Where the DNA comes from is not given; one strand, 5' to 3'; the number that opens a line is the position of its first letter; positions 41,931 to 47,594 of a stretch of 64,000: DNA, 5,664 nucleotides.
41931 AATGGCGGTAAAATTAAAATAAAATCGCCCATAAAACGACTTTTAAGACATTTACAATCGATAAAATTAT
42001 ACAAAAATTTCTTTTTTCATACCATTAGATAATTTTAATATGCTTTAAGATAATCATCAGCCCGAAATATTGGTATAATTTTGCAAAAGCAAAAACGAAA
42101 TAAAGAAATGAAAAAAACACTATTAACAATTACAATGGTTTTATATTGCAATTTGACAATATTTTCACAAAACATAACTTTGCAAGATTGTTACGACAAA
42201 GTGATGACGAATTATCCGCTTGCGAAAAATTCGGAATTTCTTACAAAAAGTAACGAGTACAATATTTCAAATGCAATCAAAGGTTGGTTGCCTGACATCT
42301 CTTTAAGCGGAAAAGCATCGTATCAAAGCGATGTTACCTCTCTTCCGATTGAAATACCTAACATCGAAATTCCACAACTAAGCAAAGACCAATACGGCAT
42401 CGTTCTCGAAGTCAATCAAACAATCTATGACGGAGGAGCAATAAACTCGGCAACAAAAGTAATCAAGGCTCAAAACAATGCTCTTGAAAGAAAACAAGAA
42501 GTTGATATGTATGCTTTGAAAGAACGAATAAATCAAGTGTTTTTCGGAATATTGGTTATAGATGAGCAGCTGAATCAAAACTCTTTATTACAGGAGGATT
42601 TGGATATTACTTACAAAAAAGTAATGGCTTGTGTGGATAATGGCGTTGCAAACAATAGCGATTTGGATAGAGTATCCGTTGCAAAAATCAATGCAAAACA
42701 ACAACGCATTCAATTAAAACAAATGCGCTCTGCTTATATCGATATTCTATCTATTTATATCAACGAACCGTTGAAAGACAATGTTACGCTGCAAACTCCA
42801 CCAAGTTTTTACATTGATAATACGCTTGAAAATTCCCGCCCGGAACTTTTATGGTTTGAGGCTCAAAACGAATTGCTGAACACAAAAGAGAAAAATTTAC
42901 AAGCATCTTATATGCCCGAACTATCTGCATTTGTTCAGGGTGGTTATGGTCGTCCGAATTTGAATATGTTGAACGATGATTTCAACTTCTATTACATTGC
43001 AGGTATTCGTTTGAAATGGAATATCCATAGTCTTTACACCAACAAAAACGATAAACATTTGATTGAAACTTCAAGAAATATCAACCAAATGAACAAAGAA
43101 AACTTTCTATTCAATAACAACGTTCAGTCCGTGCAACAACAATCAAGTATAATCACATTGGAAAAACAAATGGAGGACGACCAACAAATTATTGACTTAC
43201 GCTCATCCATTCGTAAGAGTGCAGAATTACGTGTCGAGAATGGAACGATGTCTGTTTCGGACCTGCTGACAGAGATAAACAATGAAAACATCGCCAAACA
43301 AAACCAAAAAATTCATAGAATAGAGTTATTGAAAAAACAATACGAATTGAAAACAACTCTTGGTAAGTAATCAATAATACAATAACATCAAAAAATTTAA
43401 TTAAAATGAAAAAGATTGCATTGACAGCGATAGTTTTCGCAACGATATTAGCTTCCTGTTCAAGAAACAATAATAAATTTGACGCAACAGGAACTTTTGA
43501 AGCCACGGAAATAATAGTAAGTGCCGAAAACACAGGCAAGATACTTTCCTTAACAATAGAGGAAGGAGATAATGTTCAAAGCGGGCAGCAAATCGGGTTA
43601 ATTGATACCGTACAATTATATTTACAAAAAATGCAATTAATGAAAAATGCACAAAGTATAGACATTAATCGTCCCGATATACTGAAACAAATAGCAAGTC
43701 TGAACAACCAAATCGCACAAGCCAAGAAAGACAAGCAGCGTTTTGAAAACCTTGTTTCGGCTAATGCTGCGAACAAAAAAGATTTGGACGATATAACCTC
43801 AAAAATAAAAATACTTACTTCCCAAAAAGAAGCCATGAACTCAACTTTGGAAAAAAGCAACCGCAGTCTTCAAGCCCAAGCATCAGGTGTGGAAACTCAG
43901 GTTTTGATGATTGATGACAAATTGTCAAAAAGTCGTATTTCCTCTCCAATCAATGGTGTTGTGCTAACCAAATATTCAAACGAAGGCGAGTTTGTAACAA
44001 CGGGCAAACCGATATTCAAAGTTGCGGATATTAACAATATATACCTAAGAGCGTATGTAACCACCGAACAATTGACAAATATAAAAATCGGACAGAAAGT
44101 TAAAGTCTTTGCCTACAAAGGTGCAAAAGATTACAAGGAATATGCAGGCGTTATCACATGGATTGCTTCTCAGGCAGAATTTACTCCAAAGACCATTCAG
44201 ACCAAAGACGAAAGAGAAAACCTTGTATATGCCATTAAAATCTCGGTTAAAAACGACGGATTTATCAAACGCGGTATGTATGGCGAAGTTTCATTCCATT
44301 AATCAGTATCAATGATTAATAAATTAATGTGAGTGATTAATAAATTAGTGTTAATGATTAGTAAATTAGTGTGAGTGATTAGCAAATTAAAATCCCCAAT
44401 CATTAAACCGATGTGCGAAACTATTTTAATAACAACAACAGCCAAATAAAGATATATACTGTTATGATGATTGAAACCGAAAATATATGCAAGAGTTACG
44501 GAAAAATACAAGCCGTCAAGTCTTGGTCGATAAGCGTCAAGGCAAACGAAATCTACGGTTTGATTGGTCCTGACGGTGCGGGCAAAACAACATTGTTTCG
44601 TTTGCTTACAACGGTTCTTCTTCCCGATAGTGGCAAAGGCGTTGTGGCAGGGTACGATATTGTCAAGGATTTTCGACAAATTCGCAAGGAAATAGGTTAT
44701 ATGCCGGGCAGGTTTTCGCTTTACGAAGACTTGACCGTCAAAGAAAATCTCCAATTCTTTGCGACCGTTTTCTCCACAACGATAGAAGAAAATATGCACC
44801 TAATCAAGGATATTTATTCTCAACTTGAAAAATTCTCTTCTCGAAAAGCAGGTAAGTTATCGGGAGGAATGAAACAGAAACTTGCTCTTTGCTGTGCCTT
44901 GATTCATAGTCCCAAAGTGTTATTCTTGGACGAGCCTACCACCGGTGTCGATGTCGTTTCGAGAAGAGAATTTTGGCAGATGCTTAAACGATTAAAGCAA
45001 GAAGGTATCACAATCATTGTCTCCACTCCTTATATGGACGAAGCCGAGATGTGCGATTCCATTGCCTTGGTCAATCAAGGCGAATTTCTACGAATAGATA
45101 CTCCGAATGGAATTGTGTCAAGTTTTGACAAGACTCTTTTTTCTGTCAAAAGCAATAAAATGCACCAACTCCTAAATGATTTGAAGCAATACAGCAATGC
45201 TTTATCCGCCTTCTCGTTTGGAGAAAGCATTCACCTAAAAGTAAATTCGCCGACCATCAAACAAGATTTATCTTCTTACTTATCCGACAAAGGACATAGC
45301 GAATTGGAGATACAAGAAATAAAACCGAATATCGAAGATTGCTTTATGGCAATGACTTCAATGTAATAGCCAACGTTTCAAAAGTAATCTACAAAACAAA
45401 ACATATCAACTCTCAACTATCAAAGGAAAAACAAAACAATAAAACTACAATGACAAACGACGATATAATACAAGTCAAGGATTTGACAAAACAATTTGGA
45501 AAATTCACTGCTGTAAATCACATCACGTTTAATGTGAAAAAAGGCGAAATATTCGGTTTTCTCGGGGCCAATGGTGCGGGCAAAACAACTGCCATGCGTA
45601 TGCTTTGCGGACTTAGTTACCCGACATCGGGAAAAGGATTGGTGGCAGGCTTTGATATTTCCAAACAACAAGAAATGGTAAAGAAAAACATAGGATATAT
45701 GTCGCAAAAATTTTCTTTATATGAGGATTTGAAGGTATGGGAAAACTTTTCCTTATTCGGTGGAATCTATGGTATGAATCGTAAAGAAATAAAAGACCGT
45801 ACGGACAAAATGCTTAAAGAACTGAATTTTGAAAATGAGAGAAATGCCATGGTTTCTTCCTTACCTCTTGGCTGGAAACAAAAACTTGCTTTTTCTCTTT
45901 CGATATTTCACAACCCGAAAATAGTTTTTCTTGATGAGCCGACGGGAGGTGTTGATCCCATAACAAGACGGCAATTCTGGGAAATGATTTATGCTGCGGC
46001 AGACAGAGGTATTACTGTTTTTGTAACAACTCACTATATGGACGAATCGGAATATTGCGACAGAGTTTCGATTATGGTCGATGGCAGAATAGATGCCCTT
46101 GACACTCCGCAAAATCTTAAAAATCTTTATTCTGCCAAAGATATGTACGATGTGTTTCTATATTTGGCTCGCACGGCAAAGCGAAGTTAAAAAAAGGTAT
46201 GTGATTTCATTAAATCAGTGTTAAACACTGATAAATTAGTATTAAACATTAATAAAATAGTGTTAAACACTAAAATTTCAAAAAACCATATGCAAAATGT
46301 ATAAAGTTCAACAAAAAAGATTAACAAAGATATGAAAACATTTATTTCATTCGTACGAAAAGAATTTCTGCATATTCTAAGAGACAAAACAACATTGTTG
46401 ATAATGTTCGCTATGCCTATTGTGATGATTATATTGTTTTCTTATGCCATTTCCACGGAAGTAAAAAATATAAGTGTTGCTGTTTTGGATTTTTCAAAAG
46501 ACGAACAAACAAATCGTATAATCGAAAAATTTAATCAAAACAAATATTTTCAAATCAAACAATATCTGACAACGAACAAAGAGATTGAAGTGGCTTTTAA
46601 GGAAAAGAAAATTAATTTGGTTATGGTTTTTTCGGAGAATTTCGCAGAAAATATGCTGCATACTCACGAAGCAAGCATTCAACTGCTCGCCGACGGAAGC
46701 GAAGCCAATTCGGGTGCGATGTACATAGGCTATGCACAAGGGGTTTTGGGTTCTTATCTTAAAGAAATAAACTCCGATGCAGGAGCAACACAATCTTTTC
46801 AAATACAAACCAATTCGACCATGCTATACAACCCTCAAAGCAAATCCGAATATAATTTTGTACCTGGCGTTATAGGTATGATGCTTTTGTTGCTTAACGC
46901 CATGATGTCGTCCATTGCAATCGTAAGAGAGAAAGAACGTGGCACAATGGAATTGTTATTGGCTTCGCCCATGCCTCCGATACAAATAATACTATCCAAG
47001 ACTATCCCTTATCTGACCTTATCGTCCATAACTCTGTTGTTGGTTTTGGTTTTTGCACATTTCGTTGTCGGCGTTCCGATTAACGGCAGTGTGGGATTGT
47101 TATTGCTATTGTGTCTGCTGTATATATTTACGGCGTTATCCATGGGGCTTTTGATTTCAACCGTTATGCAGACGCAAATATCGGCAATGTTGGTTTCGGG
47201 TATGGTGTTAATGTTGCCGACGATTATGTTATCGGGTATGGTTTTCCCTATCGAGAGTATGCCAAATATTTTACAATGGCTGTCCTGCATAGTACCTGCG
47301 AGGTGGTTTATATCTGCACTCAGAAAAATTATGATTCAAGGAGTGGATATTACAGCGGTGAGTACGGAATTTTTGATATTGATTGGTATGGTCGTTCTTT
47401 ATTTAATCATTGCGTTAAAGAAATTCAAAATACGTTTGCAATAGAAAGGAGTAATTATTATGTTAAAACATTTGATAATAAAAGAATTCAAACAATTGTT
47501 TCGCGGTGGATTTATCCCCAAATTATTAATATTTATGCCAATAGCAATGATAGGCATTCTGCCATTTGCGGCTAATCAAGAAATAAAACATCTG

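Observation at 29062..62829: Dispersed family of strictly 21-bp-periodic tandem repeats occupying gene 3' flanks across the chromosome part of the window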

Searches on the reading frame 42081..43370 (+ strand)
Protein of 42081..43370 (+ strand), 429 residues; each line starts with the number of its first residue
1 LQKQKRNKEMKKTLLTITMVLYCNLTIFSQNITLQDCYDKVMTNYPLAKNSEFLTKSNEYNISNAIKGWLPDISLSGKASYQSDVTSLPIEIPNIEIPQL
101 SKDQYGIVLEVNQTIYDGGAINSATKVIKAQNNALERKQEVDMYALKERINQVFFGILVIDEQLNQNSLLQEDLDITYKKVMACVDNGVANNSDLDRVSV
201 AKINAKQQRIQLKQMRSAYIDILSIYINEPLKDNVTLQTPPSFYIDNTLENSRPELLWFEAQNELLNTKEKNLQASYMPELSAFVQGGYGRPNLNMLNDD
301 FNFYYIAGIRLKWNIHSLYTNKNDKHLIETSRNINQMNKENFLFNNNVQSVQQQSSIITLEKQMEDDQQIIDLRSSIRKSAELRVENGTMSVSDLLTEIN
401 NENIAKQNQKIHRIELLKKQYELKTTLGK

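Call 10: search_protein_families(library=pfam, proteins=[window:42081-43370:+])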
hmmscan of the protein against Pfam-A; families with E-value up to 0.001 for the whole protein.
window:42081-43370:+ (429 aa): 1 family
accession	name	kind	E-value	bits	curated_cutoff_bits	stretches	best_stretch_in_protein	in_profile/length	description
PF02321.23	OEP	-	2.6e-23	83.2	22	2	34-215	1-174/187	Outer membrane efflux protein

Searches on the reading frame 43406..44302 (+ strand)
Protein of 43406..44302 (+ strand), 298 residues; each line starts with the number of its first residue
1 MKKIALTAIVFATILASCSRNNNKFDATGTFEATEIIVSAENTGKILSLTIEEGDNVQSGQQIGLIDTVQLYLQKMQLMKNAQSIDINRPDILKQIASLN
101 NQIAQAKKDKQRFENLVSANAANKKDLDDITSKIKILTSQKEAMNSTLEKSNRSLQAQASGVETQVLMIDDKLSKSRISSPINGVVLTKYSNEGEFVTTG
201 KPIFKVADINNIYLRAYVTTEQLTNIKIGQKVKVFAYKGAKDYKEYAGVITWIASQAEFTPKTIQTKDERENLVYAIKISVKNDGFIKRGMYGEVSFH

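Call 10: search_protein_families(library=pfam, proteins=[window:43406-44302:+])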
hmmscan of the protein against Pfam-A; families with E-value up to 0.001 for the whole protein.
window:43406-44302:+ (298 aa): 4 families
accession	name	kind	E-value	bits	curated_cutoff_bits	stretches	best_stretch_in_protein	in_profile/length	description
PF13437.12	HlyD_3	-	6.4e-18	65.9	22.2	1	178-283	2-95/106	HlyD family secretion protein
PF16576.10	HlyD_D23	-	7.8e-14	51.9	30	1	33-266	17-197/214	Barrel-sandwich domain of CusB or HlyD membrane-fusion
PF12700.13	HlyD_2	-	4.9e-08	32.6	25.1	1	52-238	80-293/416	HlyD family secretion protein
PF00364.28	Biotin_lipoyl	-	6.7e-06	26.3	22.1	0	35-64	42-71/73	Biotin-requiring enzyme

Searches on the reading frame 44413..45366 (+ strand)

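Call 11: search_protein_families(library=pfam, proteins=[window:44413-45366:+])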
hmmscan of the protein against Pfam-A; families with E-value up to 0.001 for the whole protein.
window:44413-45366:+ (317 aa): 2 families
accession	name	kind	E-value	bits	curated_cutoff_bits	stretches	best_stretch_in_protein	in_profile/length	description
PF00005.33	ABC_tran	-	4.7e-28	98.9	25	1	36-177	2-137/137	ABC transporter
PF13304.12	AAA_21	-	2.3e-13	51.3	27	1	92-205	181-297/304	AAA domain, putative AbiEii toxin, Type IV TA system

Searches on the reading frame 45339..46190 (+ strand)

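Call 11: search_protein_families(library=pfam, proteins=[window:45339-46190:+])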
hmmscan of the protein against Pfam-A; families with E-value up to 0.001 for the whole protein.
window:45339-46190:+ (283 aa): 2 families
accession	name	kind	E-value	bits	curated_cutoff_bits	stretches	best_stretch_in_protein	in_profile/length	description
PF00005.33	ABC_tran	-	2.7e-28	99.7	25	1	60-202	2-136/137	ABC transporter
PF13304.12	AAA_21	-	3.3e-10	41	27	1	163-232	226-298/304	AAA domain, putative AbiEii toxin, Type IV TA system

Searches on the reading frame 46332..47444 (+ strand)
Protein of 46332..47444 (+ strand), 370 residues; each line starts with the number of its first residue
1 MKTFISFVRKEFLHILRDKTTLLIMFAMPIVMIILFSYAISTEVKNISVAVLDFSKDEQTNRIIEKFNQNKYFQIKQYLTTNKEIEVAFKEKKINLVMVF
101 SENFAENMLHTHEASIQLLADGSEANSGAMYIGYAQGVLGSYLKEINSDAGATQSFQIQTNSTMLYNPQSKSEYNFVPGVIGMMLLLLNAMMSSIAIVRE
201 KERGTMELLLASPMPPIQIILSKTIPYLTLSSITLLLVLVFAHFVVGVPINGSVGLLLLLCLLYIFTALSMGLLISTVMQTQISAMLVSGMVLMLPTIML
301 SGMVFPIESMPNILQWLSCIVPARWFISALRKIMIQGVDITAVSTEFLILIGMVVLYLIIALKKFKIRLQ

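Call 11: search_protein_families(library=pfam, proteins=[window:46332-47444:+])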
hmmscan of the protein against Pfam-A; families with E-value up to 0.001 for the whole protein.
window:46332-47444:+ (370 aa): 3 families
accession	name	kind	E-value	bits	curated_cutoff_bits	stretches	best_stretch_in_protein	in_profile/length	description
PF12698.13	ABC2_membrane_3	-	1.6e-57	195.6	31.6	1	19-362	1-346/347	ABC-2 family transporter protein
PF01061.29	ABC2_membrane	-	9.8e-34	117.2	26.9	1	165-334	39-210/211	ABC-2 type transporter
PF12679.13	ABC2_membrane_2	-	1.3e-23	84.1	27.2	1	8-365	4-278/283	ABC-2 family transporter protein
